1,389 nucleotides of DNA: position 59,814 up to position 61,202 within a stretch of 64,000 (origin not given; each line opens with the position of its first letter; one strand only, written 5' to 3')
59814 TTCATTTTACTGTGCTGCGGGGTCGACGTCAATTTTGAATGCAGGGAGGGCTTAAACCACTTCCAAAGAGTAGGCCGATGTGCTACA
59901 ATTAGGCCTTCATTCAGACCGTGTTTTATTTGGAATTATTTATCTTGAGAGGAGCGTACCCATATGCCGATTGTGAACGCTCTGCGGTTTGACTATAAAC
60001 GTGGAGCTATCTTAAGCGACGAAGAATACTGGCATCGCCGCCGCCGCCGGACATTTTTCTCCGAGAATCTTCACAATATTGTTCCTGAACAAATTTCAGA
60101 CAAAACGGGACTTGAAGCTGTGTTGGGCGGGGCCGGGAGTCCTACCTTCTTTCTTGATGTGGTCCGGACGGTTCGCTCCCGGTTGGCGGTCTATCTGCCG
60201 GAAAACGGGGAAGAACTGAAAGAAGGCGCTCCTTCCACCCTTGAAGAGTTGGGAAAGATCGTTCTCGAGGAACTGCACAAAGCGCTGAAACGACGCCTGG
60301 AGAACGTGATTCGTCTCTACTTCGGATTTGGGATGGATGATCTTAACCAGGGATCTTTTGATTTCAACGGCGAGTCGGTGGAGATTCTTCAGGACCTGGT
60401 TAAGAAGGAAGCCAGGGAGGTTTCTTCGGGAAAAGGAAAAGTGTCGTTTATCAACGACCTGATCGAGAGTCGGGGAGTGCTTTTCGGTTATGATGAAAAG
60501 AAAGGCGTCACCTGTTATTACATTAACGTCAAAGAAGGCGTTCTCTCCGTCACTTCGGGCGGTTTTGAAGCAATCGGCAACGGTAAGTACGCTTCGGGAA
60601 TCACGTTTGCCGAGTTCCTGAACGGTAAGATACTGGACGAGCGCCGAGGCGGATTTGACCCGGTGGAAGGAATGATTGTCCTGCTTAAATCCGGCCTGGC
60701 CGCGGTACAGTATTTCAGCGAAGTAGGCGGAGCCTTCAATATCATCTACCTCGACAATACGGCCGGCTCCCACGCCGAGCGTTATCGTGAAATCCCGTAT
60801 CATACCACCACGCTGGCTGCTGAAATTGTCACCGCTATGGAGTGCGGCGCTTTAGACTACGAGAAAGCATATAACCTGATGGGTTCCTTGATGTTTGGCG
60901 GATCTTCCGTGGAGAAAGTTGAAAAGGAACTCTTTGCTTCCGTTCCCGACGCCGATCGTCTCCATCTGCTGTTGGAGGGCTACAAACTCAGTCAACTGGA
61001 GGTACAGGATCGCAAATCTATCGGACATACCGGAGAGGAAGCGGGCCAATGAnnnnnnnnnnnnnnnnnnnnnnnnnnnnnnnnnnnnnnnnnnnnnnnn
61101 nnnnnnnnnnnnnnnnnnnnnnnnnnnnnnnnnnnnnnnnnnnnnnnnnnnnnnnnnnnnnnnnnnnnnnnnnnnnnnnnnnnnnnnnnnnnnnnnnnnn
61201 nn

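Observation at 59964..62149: Active/inactive pairing: paralog 2 begins Met-Thr, paralog 1 begins Met-Pro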

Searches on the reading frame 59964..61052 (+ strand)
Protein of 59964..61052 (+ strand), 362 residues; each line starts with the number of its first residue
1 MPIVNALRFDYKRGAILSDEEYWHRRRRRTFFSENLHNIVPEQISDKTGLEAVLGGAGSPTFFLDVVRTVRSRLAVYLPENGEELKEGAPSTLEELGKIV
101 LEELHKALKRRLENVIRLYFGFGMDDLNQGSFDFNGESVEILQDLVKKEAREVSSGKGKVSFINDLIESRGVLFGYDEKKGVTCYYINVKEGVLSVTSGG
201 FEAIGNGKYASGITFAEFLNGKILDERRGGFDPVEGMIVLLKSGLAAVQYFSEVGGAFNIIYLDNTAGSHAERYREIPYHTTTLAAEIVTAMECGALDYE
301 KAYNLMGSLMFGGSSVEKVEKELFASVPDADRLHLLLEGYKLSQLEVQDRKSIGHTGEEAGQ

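Call 3: search_protein_families(library=pfam, proteins=[window:59964-61052:+], max_evalue=1)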
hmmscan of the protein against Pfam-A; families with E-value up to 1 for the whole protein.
window:59964-61052:+ (362 aa): 1 family
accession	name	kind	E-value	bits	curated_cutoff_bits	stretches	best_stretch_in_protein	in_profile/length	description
PF14553.12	YqbF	-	0.093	13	27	0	61-83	12-34/43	YqbF, hypothetical protein domain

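Call 7: search_protein_families(library=ncbifam, proteins=[window:59964-61052:+], max_evalue=1)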
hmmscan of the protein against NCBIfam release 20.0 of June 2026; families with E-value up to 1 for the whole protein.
window:59964-61052:+ (362 aa): 0 families

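Call 10: find_homologous_proteins(query=window:59964-61052:+)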
Query window:59964-61052:+ (362 aa): 8 proteins with E <= 0.001 among 5510 candidates.
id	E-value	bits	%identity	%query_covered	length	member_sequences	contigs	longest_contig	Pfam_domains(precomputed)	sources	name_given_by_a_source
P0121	5.6e-234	794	99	100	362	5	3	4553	-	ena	-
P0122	9.8e-178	609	77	100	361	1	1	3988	-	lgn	-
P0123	2.0e-149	516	64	99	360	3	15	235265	-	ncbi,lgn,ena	-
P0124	3.3e-80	288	42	95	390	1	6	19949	-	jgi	jgi:hypothetical protein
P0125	2.1e-79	286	42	95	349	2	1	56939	-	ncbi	ncbi:MAG: hypothetical protein V1871_00105 [Planctomycetota bacterium]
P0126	2.3e-76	276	39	95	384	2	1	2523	-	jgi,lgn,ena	-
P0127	1.5e-75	273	42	95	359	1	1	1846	-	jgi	jgi:hypothetical protein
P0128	1.7e-72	263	40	95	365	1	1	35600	-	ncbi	ncbi:MAG: hypothetical protein V1709_01575 [Planctomycetota bacterium]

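Call 66: predict_structure(alignment_id=A2)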
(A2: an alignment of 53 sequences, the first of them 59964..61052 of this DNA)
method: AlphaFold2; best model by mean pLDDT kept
length: 362 residues; sequences in the alignment: 53
mean_pLDDT: 91.8   pTM: 0.88
mean pLDDT of the five models: 91.8, 91.8, 91.7, 91.3, 91.2
residues with pLDDT >= 90: 298; 70-90: 36; 50-70: 18; < 50: 10
segments of 3 or more residues with pLDDT < 50: 357-362
pLDDT, mean of each block of 10 residues (from residue 1): 92 96 70 86 96 95 95 95 91 98 97 95 96 97 96 90 90 97 97 94 96 97 92 98 96 92 96 96 98 96 98 96 97 92 64 47 42
secondary structure, 60 per line:
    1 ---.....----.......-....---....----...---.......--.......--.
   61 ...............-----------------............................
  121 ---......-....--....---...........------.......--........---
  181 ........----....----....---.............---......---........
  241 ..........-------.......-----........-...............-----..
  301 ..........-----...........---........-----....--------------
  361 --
elements in order: E4-8 E13-19 E21-24 E28-31 E36-38 H42-48 E51-57 H60-75 H93-120 H124-129 E131-134 E137-140 H144-154 H161-167 E170-177 E181-188 E193-196 E201-204 H208-220 H224-229 H233-250 E258-264 H270-273 E274-277 H279-293 H299-310 H316-326 H330-337 H343-346

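Call 68: fold_search(model_id=the predicted structure, library=pdb)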
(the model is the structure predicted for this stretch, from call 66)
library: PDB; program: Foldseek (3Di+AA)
matches with E <= 10: 1109; with E <= 0.001: 939
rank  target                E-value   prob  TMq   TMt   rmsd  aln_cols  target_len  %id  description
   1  3hfa_V                1.0e-08  1.00  0.50  0.76   4.2       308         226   13  Crystal Structure of Mycobacterium Tuberculosis Proteasome open-gate mutant (released 2009-09-15)
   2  7pxa_U                1.2e-08  1.00  0.48  0.72   5.3       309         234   13  Open-gate mycobacterium 20S CP proteasome in complex MPA - global 3D refinement (released 2022-01-19)
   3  5nyw_B                1.2e-08  1.00  0.48  0.71   7.0       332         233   11  Anbu (ancestral beta-subunit) from Yersinia bercovieri (released 2017-05-24)
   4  3mka_E                1.3e-08  1.00  0.45  0.65   6.1       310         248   12  Crystal Structure of Mycobacterium Tuberculosis Proteasome with propetide and an T1A mutation at beta-subunit (released 2010-05-26)
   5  9y1o_A                1.4e-08  1.00  0.40  0.57   7.2       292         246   13  The structure of the Plasmodium falciparum 20S proteasome (released 2025-10-08)
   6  5nyw_1                1.5e-08  1.00  0.46  0.69   8.6       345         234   12  Anbu (ancestral beta-subunit) from Yersinia bercovieri (released 2017-05-24)
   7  5nyw_H                1.7e-08  1.00  0.46  0.67   4.7       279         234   13  Anbu (ancestral beta-subunit) from Yersinia bercovieri (released 2017-05-24)
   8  3hfa_E                1.7e-08  1.00  0.48  0.73   4.4       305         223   13  Crystal Structure of Mycobacterium Tuberculosis Proteasome open-gate mutant (released 2009-09-15)
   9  3mi0_R                1.7e-08  1.00  0.48  0.70   5.3       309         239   13  Crystal Structure of Mycobacterium Tuberculosis Proteasome at 2.2 A (released 2010-06-23)
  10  2fhg_2                2.0e-08  1.00  0.47  0.74   5.3       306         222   12  Crystal Structure of Mycobacterial Tuberculosis Proteasome (released 2006-02-28)
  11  3hfa_X                2.3e-08  1.00  0.50  0.78   3.9       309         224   13  Crystal Structure of Mycobacterium Tuberculosis Proteasome open-gate mutant (released 2009-09-15)
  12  3mka_R                2.4e-08  1.00  0.44  0.63   4.1       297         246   12  Crystal Structure of Mycobacterium Tuberculosis Proteasome with propetide and an T1A mutation at beta-subunit (released 2010-05-26)
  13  3mka_C                2.4e-08  1.00  0.43  0.61  10.2       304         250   12  Crystal Structure of Mycobacterium Tuberculosis Proteasome with propetide and an T1A mutation at beta-subunit (released 2010-05-26)
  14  8ysx_S                2.7e-08  1.00  0.46  0.74   5.2       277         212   14  canine immunoproteasome 20S subunit in complex with compound 2 (released 2024-07-31)
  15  3mka_J                2.7e-08  1.00  0.45  0.63  10.0       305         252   11  Crystal Structure of Mycobacterium Tuberculosis Proteasome with propetide and an T1A mutation at beta-subunit (released 2010-05-26)
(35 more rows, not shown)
